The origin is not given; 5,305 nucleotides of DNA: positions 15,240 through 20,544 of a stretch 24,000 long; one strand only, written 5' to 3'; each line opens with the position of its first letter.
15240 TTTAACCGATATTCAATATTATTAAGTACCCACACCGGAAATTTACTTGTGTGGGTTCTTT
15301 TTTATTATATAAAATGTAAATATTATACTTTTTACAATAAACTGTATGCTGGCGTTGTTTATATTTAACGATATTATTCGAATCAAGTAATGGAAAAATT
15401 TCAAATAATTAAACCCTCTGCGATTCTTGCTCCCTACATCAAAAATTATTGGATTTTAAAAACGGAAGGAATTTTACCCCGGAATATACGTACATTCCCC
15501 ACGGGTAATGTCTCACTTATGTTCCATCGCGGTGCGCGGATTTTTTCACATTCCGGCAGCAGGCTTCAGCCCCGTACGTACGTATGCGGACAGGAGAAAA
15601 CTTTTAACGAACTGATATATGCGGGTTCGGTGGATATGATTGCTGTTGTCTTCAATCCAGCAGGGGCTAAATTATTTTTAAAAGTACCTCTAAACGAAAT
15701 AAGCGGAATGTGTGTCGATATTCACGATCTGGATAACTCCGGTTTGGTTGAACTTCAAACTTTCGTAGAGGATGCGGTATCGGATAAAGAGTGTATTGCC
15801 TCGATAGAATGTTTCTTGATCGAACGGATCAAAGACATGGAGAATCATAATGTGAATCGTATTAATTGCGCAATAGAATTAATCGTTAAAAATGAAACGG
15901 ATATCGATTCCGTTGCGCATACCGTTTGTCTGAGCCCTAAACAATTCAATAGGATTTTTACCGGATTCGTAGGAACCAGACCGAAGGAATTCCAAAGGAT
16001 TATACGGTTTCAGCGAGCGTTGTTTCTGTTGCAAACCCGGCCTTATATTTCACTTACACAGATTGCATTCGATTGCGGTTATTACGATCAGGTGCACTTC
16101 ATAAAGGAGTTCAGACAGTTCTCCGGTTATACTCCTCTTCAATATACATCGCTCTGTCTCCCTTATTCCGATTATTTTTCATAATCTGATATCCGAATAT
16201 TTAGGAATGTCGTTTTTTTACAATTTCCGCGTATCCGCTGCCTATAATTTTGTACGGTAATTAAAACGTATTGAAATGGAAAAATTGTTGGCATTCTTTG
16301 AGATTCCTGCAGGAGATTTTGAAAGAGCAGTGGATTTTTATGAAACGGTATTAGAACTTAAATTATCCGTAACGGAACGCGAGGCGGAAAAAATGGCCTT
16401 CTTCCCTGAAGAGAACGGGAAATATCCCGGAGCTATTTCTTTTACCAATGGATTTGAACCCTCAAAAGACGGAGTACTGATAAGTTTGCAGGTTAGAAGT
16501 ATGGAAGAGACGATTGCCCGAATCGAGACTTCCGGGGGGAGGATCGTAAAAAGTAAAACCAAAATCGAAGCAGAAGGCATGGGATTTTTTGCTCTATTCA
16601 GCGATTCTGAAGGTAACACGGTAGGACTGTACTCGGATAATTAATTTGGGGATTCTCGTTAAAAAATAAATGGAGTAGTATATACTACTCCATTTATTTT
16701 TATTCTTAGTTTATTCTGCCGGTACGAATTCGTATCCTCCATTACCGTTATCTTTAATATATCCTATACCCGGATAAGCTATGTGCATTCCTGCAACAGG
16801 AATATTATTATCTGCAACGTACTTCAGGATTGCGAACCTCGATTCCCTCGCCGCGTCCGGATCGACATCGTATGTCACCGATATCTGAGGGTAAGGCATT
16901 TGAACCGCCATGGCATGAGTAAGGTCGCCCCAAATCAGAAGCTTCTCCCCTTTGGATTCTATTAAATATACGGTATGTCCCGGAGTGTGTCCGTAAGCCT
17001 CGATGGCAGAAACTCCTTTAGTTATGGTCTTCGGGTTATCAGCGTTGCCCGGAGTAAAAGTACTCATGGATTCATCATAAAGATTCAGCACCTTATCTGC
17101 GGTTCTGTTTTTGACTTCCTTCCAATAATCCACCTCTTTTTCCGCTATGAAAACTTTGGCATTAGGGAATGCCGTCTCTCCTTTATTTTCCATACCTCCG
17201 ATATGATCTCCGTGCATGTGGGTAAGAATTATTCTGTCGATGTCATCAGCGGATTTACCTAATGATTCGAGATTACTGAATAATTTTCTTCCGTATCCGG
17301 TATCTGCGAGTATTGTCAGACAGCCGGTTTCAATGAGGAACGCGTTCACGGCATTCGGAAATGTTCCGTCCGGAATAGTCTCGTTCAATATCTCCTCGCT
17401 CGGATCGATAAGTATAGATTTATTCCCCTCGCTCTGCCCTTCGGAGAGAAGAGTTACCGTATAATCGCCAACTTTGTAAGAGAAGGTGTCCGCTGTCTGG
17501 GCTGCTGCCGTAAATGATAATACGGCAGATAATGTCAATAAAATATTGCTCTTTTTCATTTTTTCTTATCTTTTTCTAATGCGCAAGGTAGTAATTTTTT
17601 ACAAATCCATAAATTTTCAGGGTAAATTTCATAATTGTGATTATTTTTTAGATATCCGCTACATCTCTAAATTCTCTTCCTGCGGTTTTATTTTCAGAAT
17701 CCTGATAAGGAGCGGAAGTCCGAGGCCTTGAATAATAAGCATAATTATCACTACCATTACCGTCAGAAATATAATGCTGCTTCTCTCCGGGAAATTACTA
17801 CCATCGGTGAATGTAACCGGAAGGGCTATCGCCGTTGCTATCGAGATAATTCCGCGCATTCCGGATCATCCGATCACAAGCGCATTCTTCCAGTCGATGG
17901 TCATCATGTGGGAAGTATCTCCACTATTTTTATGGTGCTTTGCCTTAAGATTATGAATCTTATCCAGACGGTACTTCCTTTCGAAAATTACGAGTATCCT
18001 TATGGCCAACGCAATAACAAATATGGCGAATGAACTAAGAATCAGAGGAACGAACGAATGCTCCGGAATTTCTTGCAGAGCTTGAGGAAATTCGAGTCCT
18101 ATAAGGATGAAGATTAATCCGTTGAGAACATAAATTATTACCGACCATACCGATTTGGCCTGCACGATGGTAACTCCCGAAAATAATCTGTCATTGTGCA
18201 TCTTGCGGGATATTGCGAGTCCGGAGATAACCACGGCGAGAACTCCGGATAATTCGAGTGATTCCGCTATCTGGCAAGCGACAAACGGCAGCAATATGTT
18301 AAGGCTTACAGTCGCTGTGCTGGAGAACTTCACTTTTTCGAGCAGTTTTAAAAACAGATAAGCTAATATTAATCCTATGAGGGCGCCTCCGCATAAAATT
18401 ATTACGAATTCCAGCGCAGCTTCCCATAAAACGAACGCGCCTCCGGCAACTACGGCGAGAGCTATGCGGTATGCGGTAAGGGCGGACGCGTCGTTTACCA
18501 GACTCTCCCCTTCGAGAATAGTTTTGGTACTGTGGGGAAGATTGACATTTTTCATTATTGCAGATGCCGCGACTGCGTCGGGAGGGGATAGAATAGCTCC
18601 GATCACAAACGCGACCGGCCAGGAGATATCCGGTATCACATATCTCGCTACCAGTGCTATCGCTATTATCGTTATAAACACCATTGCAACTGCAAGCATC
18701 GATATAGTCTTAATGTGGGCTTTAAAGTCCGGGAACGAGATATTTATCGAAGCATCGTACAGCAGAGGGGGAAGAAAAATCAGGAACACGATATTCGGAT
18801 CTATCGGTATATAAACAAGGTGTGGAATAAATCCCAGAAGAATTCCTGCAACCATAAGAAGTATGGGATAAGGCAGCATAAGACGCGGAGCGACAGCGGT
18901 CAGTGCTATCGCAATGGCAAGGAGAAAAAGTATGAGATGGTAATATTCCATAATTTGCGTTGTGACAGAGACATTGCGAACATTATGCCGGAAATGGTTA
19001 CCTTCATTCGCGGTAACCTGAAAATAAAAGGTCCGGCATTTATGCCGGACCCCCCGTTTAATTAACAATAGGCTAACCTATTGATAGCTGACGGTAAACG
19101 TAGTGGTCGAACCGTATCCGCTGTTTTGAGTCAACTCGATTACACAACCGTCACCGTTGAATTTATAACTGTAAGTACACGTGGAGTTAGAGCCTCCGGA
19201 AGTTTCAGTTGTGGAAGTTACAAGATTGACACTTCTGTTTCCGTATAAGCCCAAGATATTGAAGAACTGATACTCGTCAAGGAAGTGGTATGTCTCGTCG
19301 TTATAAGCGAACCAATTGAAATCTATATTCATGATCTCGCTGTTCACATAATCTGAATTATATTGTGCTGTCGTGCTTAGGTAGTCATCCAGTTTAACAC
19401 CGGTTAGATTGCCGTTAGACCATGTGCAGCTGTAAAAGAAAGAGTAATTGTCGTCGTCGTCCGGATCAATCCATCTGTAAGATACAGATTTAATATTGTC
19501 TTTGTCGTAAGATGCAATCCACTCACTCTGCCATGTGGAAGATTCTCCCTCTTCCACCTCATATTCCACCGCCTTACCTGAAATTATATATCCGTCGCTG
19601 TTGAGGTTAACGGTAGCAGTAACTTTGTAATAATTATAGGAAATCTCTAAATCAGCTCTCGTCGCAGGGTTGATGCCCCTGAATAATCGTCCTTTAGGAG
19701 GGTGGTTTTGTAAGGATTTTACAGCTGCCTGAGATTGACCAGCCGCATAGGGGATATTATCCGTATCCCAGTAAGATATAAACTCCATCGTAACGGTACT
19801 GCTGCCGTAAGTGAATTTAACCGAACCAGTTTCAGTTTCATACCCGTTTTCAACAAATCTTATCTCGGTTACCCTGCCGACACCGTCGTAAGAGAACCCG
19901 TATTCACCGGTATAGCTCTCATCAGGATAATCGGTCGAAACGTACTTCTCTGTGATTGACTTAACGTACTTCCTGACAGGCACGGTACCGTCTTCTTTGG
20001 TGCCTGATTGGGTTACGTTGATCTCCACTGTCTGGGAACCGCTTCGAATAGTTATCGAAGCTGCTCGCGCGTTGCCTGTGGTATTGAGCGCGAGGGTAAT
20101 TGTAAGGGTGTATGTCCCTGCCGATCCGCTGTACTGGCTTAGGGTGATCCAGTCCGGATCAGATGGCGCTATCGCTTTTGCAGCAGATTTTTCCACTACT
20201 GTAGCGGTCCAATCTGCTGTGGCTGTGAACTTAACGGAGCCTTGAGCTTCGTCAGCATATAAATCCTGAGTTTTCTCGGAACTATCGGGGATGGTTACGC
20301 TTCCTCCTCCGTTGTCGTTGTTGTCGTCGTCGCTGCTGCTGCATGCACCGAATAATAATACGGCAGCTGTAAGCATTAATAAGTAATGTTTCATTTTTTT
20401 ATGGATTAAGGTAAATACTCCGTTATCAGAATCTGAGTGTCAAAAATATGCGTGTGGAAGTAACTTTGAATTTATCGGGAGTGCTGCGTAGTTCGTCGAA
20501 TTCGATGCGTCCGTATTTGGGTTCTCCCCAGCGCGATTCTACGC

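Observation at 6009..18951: Four of about 21 genes are broken by five lesions, with stops at Trp-type positions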

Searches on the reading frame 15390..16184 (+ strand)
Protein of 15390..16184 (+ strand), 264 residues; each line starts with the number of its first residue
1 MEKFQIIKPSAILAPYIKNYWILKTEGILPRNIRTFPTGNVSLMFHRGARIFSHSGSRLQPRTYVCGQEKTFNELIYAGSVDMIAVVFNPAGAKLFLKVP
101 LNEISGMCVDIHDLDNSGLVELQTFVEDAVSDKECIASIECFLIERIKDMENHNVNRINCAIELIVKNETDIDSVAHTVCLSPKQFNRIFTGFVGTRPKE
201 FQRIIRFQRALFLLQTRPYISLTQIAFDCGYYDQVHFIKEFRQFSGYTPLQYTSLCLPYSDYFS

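Call 13: search_protein_families(library=pfam, proteins=[window:15390-16184:+])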
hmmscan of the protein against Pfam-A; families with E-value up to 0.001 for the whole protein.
window:15390-16184:+ (264 aa): 3 families
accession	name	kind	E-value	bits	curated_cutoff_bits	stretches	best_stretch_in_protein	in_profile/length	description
PF20240.3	DUF6597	-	4.4e-22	78.5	27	1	6-110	2-103/103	Domain of unknown function (DUF6597)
PF12833.13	HTH_18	-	4.6e-17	62.5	33.6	1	176-252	2-77/80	Helix-turn-helix domain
PF00165.29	HTH_AraC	-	3.1e-11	43.5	26.6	1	220-252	9-40/42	Bacterial regulatory helix-turn-helix proteins, AraC family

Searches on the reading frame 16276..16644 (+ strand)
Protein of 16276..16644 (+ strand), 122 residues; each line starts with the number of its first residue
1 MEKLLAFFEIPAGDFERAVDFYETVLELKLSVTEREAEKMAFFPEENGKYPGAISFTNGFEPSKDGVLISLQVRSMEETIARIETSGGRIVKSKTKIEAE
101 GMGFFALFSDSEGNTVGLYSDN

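Call 13: search_protein_families(library=pfam, proteins=[window:16276-16644:+])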
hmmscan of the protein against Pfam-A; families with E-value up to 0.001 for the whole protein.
window:16276-16644:+ (122 aa): 3 families
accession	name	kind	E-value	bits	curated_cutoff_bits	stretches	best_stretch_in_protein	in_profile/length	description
PF00903.31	Glyoxalase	-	5.3e-09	36.9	20.6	1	7-116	4-119/121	Glyoxalase/Bleomycin resistance protein/Dioxygenase superfamily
PF18029.7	Glyoxalase_6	-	2e-05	25.6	23.6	1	12-116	6-103/106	Glyoxalase-like domain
PF22677.2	Ble-like_N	-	0.00058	20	24.5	1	7-31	4-28/41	Bleomycin resistance protein-like N-terminal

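Call 17: find_encoding_contigs(protein=window:16276-16644:+, flank=10000, max_places=10)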
Protein window:16276-16644:+ (122 aa): 1 contig read that carries it; 1 place shown.
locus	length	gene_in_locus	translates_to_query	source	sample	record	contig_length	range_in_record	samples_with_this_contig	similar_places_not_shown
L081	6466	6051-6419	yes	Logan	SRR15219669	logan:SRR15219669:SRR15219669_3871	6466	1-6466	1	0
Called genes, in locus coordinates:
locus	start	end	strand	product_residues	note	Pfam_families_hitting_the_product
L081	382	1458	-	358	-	PF06078:DUF937, PF00691:OmpA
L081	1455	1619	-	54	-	-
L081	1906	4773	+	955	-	PF25596:CPSase_L_D1, PF02786:CPSase_L_D2, PF07478:Dala_Dala_lig_C, PF02787:CPSase_L_D3, PF25596:CPSase_L_D1, PF02222:ATP-grasp, PF02786:CPSase_L_D2, PF07478:Dala_Dala_lig_C, +5 more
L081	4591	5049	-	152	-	-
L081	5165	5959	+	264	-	PF20240:DUF6597, PF12833:HTH_18, PF00165:HTH_AraC (weak)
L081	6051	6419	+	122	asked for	PF00903:Glyoxalase, PF18029:Glyoxalase_6 (weak)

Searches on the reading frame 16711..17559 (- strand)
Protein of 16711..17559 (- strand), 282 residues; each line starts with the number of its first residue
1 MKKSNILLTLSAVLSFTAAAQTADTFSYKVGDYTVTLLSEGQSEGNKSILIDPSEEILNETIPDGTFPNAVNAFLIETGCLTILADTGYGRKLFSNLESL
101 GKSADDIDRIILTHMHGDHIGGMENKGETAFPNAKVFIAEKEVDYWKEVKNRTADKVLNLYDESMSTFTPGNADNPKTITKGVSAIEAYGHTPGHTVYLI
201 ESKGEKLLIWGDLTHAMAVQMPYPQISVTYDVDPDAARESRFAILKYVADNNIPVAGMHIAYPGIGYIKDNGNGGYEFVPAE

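Call 13: search_protein_families(library=pfam, proteins=[window:16711-17559:-])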
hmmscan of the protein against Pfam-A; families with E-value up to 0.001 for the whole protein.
window:16711-17559:- (282 aa): 4 families
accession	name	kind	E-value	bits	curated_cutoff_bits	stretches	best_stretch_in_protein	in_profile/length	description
PF00753.33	Lactamase_B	-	5.7e-18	66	22.7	1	68-249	3-186/196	Metallo-beta-lactamase superfamily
PF12706.13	Lactamase_B_2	-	9.9e-06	25.7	27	1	83-144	3-67/200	Beta-lactamase superfamily domain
PF16661.11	Lactamase_B_6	-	1.4e-05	25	27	0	76-123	2-52/193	Metallo-beta-lactamase superfamily domain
PF23023.1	Anti-Pycsar_Apyc1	-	0.00093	19.2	50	0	74-125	23-72/250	Anti-Pycsar protein Apyc1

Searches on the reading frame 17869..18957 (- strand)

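Call 13: search_protein_families(library=pfam, proteins=[window:17869-18957:-])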
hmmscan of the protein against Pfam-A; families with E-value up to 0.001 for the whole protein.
window:17869-18957:- (363 aa): 1 family
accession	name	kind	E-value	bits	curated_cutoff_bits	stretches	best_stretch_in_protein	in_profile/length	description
PF00999.27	Na_H_Exchanger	-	1.2e-51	176.2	26.2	1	14-325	3-306/375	Sodium/hydrogen exchanger, transmembrane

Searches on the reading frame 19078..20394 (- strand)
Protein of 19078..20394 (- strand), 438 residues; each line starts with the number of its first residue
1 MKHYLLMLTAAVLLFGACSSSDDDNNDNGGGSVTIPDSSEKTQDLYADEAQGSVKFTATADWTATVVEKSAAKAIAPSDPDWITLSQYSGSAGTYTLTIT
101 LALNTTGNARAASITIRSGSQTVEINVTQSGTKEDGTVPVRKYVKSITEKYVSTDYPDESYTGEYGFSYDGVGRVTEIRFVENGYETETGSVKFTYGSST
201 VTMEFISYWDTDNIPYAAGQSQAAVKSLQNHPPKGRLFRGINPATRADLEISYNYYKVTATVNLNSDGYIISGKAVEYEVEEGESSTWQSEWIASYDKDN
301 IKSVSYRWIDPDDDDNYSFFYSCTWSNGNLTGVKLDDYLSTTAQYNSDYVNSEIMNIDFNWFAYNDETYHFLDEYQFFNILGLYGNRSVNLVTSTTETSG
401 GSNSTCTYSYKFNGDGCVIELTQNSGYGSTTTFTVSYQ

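Call 13: search_protein_families(library=pfam, proteins=[window:19078-20394:-])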
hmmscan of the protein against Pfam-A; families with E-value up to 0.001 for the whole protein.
window:19078-20394:- (438 aa): 2 families
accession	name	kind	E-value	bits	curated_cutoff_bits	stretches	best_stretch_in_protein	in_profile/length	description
PF13004.13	BACON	-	6.2e-13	49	25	1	75-129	4-60/61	Putative binding domain, N-terminal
PF19190.6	BACON_2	-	4.2e-07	30.2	25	1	41-131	7-93/94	Viral BACON domain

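Call 20: find_encoding_contigs(protein=window:19078-20394:-, flank=10000, max_places=10)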
Protein window:19078-20394:- (438 aa): no gene with exactly this product is on record in the collection.
